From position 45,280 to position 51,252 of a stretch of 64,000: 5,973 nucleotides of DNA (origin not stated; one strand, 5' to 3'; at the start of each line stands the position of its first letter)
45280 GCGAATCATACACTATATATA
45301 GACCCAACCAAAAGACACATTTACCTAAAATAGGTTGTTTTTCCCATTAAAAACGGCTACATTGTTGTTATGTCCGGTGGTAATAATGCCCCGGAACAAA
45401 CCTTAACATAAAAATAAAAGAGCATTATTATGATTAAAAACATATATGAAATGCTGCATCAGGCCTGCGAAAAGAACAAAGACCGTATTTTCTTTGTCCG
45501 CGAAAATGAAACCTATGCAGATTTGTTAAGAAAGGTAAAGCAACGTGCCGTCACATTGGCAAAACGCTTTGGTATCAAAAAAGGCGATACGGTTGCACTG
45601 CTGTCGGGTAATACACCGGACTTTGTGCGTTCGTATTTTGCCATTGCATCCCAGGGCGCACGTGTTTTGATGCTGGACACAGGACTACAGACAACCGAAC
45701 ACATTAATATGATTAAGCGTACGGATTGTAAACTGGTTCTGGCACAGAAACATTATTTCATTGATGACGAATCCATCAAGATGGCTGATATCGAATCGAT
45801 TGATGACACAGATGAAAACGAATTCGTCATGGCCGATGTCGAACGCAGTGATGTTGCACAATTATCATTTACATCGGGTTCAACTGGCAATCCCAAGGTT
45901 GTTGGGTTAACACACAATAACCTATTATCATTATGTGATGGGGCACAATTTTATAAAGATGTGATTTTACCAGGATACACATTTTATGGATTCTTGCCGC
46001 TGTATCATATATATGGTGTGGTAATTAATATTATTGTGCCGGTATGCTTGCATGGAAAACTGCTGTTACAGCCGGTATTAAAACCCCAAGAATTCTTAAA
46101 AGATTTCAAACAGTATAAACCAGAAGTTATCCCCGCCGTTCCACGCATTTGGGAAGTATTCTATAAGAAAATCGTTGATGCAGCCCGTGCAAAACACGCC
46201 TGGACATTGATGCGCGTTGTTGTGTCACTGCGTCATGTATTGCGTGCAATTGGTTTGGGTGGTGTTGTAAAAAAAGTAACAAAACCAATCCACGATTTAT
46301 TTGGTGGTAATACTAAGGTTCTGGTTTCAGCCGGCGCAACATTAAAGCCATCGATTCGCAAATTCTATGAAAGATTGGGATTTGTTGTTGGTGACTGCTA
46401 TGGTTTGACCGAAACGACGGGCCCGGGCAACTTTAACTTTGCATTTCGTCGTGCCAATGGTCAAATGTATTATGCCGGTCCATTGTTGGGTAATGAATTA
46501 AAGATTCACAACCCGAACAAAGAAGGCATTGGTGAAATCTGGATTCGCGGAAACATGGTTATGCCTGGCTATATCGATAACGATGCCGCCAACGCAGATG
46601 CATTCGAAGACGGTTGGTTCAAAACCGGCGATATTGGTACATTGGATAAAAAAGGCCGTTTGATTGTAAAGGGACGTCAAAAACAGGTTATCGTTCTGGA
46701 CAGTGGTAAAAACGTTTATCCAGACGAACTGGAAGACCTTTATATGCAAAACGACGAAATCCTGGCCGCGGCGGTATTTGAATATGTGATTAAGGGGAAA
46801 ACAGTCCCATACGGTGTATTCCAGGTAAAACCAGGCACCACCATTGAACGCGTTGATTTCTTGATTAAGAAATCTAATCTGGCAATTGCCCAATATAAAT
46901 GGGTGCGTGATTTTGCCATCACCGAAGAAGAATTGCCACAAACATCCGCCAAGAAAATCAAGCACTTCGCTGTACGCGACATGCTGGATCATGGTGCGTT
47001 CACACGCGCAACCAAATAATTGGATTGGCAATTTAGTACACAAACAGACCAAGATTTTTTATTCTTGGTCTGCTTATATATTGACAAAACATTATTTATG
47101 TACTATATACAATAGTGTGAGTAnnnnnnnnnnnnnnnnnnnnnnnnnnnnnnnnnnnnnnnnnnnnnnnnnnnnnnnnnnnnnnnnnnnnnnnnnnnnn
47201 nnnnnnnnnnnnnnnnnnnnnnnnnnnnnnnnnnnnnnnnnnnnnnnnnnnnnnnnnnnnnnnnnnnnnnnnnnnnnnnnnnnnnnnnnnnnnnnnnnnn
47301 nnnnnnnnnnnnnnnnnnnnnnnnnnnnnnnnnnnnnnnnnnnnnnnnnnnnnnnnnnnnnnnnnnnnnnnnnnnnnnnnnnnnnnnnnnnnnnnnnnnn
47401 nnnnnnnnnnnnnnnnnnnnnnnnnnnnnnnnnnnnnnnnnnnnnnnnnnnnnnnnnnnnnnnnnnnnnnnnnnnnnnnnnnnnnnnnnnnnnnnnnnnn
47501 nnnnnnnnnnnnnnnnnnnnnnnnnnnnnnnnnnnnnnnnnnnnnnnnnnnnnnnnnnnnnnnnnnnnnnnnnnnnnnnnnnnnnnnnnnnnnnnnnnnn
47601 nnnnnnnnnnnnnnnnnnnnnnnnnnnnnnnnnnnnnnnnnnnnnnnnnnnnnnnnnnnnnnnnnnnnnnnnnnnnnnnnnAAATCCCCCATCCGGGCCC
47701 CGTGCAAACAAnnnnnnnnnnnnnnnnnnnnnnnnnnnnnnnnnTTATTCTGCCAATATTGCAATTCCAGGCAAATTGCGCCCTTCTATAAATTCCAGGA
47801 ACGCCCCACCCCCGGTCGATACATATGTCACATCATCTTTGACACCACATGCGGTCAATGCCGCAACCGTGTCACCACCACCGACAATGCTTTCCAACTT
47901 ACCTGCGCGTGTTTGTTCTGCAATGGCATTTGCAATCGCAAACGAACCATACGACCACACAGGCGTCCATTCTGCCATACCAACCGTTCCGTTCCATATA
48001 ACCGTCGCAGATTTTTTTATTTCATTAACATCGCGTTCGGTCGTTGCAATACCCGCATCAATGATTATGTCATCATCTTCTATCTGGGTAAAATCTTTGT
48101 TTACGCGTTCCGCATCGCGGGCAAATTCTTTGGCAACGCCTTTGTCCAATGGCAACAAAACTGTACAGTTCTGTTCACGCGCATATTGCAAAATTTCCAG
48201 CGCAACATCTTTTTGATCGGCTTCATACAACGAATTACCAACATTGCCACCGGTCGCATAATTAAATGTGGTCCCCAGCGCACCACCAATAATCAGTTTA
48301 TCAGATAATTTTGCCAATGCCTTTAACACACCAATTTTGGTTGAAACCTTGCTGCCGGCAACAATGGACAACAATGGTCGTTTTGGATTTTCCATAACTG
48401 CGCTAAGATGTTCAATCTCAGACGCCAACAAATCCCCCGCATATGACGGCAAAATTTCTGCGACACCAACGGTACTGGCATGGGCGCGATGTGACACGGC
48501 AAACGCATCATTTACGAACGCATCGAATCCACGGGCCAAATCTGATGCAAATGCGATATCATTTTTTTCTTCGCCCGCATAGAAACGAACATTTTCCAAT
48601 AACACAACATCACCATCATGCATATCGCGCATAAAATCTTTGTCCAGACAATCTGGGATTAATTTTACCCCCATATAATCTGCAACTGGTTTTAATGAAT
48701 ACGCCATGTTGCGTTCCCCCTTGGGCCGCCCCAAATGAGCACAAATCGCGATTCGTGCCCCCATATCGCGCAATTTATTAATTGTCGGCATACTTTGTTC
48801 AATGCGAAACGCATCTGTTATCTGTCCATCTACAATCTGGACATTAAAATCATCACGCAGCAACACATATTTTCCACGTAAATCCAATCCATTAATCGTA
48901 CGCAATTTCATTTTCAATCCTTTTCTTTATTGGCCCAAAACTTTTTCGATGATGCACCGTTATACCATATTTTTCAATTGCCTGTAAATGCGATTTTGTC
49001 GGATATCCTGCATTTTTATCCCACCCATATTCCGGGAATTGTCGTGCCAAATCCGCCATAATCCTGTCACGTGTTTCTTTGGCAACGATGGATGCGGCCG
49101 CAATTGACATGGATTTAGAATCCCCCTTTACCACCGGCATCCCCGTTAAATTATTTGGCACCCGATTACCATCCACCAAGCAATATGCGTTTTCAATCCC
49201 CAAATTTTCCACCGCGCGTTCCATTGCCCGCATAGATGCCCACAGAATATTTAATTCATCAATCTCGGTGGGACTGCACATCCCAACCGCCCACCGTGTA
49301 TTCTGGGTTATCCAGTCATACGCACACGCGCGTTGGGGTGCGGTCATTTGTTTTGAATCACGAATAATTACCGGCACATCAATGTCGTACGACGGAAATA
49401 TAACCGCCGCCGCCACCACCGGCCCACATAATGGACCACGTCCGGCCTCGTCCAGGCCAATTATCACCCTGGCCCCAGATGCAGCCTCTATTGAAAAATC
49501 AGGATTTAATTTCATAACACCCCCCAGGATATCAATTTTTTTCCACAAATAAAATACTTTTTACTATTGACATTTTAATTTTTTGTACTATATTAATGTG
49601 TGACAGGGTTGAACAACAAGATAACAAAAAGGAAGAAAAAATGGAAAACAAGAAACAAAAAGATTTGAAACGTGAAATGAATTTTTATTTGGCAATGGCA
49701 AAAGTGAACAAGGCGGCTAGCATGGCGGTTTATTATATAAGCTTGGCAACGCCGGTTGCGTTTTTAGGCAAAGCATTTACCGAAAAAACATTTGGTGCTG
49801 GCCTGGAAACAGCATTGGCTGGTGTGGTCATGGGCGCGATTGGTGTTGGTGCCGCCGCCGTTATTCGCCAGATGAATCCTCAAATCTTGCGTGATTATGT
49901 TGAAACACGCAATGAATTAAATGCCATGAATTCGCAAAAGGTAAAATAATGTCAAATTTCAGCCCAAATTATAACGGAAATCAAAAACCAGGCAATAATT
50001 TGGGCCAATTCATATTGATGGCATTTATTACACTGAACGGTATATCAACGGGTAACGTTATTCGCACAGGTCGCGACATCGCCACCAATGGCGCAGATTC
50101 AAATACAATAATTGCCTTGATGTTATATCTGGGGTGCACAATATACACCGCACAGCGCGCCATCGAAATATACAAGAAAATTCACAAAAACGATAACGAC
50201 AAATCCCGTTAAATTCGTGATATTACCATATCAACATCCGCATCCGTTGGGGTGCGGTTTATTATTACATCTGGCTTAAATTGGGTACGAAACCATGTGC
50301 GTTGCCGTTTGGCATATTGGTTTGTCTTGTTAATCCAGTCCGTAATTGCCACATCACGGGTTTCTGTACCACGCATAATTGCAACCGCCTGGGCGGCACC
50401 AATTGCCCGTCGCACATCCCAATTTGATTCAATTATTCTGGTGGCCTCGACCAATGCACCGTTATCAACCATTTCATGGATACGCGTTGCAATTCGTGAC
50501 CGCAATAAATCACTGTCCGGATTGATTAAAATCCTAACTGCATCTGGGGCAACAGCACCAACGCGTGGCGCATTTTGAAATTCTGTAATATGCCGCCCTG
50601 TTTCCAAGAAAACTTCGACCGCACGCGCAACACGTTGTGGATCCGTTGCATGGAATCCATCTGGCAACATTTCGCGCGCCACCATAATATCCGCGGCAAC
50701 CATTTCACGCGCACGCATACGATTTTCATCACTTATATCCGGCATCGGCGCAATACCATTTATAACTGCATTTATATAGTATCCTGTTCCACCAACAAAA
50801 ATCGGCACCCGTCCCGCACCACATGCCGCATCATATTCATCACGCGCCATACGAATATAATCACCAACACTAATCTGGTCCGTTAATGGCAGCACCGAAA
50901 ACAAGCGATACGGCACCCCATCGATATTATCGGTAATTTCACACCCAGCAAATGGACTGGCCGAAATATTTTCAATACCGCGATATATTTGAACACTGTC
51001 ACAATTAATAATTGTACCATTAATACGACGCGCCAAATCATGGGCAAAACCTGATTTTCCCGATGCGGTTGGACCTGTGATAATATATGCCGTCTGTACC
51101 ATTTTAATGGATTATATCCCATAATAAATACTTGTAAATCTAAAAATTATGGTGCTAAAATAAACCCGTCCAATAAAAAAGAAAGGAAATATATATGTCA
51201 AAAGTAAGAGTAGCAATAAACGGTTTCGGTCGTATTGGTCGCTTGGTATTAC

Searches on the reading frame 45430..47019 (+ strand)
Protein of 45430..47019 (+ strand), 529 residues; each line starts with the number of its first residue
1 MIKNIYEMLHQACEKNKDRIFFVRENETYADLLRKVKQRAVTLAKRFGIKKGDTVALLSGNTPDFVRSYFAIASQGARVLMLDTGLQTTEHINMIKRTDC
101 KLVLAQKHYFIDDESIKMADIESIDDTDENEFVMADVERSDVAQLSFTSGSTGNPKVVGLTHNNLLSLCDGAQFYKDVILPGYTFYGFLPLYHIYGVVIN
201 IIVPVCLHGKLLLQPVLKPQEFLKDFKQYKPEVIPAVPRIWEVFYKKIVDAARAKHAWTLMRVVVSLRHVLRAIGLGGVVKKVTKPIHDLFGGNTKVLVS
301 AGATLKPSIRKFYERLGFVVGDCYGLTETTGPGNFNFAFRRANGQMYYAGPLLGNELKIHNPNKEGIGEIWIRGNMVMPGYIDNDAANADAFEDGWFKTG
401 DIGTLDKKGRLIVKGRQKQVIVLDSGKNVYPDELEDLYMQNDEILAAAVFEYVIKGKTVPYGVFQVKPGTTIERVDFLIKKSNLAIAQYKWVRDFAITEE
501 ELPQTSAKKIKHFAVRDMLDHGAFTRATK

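Call 89: search_protein_families(library=pfam, proteins=[window:45430-47019:+], max_evalue=0.0001)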
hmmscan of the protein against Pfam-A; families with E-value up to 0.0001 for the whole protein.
window:45430-47019:+ (529 aa): 1 family
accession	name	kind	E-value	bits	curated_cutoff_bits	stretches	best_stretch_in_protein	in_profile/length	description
PF00501.34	AMP-binding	-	2.6e-61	208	29.9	1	10-381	2-383/384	AMP-binding enzyme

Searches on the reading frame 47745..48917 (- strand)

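Call 90: search_protein_families(library=pfam, proteins=[window:47745-48917:-], max_evalue=0.0001)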
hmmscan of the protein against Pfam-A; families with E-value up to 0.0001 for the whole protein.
window:47745-48917:- (390 aa): 1 family
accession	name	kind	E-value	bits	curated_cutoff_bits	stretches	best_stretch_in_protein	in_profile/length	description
PF00162.24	PGK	-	1e-122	410.3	27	1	9-380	2-379/379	Phosphoglycerate kinase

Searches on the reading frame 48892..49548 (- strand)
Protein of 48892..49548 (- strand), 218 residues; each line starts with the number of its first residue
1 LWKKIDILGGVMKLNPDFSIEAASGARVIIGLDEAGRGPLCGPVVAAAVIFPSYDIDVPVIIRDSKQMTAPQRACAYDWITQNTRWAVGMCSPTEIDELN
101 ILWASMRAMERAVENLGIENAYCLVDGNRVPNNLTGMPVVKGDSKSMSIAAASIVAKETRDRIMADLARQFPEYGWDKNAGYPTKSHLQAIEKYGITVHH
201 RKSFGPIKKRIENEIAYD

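Call 90: search_protein_families(library=pfam, proteins=[window:48892-49548:-], max_evalue=0.0001)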
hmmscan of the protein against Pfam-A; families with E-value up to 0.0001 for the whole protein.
window:48892-49548:- (218 aa): 1 family
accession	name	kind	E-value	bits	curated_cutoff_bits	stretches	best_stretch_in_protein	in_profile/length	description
PF01351.25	RNase_HII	-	1.7e-36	126.4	25.8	1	30-204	1-196/199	Ribonuclease HII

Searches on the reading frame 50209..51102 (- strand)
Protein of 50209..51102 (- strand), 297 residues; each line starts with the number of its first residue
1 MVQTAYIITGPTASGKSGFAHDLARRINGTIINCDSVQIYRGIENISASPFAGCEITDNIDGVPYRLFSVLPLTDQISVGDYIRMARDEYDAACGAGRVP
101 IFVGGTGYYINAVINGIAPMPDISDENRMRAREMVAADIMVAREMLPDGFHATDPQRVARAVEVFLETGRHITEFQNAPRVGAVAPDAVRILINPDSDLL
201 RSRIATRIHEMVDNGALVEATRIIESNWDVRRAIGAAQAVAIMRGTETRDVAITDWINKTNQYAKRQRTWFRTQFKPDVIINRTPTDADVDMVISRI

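Call 90: search_protein_families(library=pfam, proteins=[window:50209-51102:-], max_evalue=0.0001)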
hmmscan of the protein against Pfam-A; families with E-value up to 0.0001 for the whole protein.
window:50209-51102:- (297 aa): 2 families
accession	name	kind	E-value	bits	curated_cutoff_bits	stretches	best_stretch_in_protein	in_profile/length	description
PF01715.23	IPPT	-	7.7e-48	163.7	23.6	1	38-274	1-243/243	IPP transferase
PF01745.22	IPT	-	8.1e-05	22.6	20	0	5-51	3-49/233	Isopentenyl transferase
